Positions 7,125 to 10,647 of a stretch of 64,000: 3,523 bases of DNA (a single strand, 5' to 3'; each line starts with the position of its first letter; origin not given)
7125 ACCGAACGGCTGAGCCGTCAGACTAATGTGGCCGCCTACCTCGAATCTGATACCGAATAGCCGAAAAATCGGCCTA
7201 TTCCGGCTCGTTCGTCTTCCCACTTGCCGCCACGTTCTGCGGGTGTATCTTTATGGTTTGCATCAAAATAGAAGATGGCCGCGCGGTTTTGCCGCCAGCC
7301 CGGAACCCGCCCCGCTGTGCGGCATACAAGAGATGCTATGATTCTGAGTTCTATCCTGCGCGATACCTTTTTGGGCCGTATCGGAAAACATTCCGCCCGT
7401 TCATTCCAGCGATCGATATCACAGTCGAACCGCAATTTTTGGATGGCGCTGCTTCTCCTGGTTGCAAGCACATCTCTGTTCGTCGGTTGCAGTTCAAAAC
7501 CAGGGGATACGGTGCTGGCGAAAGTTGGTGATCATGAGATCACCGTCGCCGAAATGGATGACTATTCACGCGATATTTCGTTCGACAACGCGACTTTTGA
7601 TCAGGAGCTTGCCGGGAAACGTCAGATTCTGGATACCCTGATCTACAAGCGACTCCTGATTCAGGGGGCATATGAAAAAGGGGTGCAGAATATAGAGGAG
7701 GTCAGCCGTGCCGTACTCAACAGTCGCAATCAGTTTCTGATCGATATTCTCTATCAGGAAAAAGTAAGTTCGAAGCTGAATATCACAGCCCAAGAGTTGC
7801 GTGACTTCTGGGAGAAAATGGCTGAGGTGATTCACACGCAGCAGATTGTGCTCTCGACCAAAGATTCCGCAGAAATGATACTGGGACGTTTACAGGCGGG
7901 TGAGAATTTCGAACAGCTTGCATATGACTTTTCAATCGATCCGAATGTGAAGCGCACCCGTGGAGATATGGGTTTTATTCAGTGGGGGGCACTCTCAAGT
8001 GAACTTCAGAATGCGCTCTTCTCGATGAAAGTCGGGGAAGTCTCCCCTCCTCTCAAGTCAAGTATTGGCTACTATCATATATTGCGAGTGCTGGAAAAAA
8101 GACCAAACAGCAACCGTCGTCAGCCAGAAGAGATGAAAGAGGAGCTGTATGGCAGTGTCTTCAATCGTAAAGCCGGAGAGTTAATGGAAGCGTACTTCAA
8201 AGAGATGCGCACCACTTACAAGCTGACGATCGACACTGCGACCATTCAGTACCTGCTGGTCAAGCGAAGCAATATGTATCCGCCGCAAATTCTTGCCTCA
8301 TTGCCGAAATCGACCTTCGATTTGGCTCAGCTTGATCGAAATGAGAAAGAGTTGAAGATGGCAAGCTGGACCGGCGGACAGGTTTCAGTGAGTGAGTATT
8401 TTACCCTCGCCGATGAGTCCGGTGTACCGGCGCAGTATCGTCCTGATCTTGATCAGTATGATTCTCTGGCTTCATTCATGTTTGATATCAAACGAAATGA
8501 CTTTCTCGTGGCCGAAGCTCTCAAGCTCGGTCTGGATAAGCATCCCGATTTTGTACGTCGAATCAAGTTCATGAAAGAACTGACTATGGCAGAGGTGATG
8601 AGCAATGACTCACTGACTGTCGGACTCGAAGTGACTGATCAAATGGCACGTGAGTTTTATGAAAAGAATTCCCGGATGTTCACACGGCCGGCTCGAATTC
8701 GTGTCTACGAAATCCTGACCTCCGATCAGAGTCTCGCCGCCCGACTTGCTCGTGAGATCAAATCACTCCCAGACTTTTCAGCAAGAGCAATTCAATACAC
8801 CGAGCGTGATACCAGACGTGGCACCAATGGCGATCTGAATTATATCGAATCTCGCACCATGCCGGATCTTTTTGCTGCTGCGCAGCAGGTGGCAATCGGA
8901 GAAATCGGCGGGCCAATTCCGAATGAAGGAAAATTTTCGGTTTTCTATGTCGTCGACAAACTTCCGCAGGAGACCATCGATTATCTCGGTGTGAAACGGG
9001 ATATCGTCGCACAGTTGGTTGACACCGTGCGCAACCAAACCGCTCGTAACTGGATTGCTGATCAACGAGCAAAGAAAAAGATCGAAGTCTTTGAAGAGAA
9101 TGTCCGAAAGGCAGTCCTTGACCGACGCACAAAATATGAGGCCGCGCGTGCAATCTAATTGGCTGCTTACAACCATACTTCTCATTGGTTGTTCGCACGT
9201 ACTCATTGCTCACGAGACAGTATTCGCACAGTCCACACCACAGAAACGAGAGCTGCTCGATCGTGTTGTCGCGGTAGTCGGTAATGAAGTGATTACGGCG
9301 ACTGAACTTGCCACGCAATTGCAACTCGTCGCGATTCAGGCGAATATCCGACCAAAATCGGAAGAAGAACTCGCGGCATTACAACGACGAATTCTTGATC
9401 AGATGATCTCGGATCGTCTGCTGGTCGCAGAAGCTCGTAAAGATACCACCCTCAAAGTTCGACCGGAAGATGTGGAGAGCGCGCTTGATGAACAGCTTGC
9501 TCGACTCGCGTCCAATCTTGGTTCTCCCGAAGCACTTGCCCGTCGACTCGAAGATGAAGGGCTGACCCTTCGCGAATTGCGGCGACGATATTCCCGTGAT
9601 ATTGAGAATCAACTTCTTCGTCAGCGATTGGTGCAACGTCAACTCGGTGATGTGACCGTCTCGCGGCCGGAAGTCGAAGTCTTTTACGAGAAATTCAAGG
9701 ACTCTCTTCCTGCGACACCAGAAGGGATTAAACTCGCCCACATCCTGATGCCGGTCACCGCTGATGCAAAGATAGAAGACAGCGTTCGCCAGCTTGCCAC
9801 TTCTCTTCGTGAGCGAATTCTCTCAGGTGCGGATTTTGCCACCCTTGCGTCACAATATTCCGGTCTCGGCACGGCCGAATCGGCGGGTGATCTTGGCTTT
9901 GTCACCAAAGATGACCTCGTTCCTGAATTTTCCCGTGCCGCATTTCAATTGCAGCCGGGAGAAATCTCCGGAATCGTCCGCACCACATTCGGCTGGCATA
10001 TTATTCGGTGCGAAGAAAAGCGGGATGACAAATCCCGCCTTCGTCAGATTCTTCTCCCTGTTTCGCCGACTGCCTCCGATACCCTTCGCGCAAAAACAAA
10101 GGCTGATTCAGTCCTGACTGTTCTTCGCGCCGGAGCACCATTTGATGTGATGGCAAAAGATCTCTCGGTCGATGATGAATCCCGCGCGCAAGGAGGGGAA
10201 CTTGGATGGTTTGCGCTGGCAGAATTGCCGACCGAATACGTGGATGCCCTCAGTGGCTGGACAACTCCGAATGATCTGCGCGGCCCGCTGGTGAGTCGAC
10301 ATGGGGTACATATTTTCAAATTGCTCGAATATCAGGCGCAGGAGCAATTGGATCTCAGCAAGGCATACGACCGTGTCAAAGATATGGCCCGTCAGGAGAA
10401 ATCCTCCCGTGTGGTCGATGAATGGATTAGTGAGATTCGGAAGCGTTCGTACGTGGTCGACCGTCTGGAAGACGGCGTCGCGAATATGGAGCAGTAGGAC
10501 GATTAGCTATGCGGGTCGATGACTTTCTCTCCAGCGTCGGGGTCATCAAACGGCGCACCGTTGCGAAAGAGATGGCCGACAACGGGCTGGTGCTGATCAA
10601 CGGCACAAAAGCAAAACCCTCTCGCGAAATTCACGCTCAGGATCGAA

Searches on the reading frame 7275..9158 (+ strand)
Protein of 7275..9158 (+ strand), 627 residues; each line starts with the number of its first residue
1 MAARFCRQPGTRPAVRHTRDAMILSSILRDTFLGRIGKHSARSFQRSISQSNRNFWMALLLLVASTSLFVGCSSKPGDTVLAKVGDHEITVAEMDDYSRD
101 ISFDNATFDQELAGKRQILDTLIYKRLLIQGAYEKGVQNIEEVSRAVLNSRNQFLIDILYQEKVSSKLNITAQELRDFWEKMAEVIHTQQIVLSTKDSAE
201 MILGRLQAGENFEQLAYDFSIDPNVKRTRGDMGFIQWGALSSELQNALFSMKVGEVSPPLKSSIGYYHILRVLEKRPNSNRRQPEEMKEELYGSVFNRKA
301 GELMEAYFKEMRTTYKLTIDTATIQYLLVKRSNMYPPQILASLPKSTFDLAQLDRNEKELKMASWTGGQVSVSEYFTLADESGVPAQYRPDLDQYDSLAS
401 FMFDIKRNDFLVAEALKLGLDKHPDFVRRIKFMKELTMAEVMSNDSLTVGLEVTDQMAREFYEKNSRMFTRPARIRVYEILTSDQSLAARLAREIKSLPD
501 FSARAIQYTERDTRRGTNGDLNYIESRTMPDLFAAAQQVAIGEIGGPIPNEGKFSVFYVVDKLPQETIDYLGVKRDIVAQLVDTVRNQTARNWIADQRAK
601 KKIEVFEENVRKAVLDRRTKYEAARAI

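Call 10: search_protein_families(library=pfam, proteins=[window:7275-9158:+], max_evalue=0.00001)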
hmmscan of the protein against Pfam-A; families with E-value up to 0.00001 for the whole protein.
window:7275-9158:+ (627 aa): 4 families
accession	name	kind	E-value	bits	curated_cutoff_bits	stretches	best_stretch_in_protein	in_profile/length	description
PF00639.27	Rotamase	-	1.3e-23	84.2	21.7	1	195-272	18-95/97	PPIC-type PPIASE domain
PF13145.12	Rotamase_2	-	1.2e-21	78.2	27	2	453-569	1-115/121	PPIC-type PPIASE domain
PF13616.12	Rotamase_3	-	2e-19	70.7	22.5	1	195-276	36-116/116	PPIC-type PPIASE domain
PF13624.11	SurA_N_3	-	3.8e-06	27.3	27.2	1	51-147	8-117/162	SurA-like N-terminal domain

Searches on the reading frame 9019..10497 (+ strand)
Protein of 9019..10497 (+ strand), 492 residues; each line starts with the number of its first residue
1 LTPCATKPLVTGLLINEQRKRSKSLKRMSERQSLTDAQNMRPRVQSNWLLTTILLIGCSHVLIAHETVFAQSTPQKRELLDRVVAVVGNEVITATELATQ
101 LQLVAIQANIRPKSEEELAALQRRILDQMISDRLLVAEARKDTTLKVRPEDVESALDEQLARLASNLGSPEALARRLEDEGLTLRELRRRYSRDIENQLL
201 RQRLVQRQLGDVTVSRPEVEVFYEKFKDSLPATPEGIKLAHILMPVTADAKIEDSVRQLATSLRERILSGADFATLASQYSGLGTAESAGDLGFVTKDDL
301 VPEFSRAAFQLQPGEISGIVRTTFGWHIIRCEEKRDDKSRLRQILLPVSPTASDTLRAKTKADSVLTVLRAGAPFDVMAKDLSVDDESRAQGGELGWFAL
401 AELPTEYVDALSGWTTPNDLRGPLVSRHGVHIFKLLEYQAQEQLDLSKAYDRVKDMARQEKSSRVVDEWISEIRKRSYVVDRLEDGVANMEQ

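Call 10: search_protein_families(library=pfam, proteins=[window:9019-10497:+], max_evalue=0.00001)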
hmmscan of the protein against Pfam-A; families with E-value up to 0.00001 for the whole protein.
window:9019-10497:+ (492 aa): 5 families
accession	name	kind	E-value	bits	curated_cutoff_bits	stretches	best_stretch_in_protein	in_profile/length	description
PF13616.12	Rotamase_3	-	1.8e-42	145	22.5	2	234-334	13-115/116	PPIC-type PPIASE domain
PF00639.27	Rotamase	-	3.2e-40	137.5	21.7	2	241-332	1-96/97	PPIC-type PPIASE domain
PF13145.12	Rotamase_2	-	4e-16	60.3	27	1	214-336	1-110/121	PPIC-type PPIASE domain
PF09312.16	SurA_N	-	1.9e-13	51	30.8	1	80-191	1-108/118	SurA N-terminal domain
PF13624.11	SurA_N_3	-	4.4e-11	43.3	27.2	1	38-198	3-159/162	SurA-like N-terminal domain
